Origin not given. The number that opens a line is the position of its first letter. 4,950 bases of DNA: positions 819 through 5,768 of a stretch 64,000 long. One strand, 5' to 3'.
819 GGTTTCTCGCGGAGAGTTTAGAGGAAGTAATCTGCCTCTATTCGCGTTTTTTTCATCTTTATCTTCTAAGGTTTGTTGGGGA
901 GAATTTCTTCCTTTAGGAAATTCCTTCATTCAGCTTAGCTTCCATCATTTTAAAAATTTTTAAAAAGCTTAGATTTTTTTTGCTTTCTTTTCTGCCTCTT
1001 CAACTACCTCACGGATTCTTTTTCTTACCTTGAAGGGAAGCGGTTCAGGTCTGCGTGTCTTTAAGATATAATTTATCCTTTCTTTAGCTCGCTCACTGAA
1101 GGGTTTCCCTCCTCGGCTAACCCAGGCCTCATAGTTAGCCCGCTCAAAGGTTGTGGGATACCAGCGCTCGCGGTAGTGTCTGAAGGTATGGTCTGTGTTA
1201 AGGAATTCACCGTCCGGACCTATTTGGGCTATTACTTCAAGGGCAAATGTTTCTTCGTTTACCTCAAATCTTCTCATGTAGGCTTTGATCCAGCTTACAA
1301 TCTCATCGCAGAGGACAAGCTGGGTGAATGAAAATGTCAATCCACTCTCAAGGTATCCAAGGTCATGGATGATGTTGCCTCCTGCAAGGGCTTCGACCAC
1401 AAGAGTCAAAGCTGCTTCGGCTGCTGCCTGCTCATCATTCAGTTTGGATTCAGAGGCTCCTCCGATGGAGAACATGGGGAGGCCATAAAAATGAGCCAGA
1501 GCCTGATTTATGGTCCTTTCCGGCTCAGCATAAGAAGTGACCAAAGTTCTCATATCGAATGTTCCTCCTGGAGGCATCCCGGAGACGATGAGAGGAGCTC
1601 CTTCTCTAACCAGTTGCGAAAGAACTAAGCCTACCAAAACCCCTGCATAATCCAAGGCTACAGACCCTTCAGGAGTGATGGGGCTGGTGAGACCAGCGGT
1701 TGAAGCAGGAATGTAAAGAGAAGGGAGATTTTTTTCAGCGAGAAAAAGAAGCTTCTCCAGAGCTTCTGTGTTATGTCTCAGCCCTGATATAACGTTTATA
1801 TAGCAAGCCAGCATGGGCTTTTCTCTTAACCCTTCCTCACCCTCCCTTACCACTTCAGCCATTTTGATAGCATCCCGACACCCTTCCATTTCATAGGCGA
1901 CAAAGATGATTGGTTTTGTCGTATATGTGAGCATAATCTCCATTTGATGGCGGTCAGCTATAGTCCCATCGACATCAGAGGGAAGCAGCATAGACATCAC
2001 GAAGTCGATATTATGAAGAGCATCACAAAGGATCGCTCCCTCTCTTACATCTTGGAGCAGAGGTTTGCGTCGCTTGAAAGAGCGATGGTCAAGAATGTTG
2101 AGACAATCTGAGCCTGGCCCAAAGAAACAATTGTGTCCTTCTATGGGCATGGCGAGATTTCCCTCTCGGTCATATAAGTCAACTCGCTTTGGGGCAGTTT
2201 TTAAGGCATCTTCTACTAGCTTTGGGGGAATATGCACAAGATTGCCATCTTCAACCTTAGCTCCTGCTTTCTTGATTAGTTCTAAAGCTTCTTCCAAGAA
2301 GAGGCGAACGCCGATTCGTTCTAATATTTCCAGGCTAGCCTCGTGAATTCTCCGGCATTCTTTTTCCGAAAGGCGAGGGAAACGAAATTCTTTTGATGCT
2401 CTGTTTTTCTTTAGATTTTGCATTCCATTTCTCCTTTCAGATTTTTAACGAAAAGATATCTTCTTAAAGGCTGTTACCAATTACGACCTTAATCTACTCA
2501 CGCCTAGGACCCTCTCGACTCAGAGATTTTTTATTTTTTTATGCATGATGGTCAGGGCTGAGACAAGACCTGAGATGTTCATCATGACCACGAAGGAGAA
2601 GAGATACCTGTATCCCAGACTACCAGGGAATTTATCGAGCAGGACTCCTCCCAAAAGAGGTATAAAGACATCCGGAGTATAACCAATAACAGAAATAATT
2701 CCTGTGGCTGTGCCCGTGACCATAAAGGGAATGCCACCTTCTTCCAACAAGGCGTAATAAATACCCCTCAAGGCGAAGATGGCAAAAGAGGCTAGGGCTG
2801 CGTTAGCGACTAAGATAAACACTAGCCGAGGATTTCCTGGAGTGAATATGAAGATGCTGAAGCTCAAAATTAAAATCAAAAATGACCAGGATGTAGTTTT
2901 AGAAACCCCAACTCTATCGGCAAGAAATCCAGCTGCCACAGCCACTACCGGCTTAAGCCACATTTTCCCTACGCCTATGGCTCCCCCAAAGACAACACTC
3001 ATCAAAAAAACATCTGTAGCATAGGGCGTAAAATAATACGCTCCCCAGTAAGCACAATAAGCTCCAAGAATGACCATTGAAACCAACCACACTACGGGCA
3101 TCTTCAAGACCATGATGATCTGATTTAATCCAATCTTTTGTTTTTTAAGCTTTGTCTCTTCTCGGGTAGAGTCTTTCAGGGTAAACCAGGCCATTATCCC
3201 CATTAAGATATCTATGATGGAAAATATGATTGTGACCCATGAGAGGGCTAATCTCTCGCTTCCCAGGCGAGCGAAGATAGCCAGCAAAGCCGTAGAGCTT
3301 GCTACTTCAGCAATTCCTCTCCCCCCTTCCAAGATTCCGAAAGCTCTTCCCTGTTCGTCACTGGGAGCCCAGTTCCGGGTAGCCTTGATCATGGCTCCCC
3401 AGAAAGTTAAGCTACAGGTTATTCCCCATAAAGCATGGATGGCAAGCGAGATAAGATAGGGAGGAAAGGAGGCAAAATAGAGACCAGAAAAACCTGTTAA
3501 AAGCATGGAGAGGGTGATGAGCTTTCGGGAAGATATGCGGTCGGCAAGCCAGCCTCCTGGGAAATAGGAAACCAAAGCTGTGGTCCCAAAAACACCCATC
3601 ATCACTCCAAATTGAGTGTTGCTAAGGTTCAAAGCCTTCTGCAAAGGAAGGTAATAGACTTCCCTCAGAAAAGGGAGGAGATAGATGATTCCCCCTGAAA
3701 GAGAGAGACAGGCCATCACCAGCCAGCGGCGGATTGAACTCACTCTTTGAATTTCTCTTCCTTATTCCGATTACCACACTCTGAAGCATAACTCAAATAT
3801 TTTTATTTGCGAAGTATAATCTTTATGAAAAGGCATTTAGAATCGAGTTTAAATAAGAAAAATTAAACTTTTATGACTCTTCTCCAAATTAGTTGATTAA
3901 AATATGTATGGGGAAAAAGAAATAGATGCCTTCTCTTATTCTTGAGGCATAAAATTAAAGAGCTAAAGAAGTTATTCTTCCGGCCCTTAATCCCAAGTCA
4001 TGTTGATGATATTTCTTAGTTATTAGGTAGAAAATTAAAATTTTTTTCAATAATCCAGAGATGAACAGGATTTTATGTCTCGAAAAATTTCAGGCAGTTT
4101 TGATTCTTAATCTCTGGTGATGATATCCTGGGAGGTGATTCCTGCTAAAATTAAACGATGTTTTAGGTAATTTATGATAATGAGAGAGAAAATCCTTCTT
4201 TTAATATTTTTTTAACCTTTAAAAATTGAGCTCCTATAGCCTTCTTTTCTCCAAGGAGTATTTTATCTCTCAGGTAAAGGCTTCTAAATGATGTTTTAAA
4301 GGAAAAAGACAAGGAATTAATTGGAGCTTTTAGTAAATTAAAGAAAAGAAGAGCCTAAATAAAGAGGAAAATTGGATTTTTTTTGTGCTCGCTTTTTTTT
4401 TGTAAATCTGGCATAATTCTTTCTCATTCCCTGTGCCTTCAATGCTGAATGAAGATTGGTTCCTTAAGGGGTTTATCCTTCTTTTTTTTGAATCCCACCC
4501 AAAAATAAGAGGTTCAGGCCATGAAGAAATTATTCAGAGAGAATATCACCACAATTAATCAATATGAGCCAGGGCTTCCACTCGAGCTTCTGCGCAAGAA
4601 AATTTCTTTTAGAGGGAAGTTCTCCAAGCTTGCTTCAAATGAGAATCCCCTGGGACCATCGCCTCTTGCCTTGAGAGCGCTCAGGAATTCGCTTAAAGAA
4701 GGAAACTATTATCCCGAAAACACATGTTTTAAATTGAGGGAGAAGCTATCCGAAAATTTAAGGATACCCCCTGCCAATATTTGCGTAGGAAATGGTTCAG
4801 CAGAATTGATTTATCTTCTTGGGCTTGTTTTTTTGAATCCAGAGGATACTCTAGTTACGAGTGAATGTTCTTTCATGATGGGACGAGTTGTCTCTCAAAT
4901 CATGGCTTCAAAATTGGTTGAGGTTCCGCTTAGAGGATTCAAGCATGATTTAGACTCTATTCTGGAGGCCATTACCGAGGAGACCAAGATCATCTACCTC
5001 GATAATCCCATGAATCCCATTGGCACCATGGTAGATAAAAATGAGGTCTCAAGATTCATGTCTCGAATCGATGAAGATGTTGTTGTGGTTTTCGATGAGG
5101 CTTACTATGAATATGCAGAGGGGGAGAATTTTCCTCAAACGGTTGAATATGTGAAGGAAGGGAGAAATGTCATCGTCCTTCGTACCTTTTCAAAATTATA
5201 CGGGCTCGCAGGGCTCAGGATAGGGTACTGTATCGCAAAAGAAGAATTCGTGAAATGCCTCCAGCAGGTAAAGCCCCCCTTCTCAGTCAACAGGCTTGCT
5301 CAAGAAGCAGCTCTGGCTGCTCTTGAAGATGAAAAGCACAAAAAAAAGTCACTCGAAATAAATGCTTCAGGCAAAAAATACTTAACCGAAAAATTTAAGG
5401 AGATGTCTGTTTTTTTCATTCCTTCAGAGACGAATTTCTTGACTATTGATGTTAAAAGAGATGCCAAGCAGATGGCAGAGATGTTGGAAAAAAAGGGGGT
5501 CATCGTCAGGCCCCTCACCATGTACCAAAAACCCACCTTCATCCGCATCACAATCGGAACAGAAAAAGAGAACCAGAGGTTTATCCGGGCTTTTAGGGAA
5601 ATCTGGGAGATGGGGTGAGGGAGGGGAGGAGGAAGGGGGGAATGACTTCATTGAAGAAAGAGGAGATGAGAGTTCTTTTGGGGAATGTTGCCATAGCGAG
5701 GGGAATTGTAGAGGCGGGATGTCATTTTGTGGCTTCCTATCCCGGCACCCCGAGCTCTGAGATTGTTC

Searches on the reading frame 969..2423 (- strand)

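Call 64: search_protein_families(library=pfam, proteins=[window:969-2423:-], max_evalue=0.00001)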
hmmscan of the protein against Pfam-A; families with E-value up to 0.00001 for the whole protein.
window:969-2423:- (484 aa): 1 family
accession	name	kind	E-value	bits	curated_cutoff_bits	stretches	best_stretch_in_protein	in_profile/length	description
PF06253.16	MTTB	-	5.9e-88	295.5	25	1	16-476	32-494/500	Trimethylamine methyltransferase (MTTB)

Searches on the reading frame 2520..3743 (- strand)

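Call 64: search_protein_families(library=pfam, proteins=[window:2520-3743:-], max_evalue=0.00001)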
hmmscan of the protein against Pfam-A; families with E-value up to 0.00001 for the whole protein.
window:2520-3743:- (407 aa): 2 families
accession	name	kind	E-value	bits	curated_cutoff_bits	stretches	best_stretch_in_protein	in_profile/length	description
PF07690.21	MFS_1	-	6.2e-25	88.3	33.4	1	33-354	22-339/347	Major Facilitator Superfamily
PF12832.13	MFS_1_like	-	5.8e-07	29.3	25.2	1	31-140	238-344/373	MFS_1 like family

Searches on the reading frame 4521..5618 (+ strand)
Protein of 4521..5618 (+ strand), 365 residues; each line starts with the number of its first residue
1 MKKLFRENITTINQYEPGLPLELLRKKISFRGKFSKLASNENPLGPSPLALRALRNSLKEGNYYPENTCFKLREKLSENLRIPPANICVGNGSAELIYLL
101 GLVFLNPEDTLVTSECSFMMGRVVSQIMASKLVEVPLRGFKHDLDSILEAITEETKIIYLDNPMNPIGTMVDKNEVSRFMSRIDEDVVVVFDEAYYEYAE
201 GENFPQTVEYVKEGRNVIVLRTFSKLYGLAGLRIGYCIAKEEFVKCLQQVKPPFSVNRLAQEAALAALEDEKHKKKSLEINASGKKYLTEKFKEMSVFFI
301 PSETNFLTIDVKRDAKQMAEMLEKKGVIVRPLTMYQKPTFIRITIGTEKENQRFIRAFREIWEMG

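Call 64: search_protein_families(library=pfam, proteins=[window:4521-5618:+], max_evalue=0.00001)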
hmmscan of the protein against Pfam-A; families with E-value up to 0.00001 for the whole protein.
window:4521-5618:+ (365 aa): 1 family
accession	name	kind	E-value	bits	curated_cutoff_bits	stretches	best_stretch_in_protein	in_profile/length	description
PF00155.27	Aminotran_1_2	-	6.1e-58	197.2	19.7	1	36-358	5-361/361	Aminotransferase class I and II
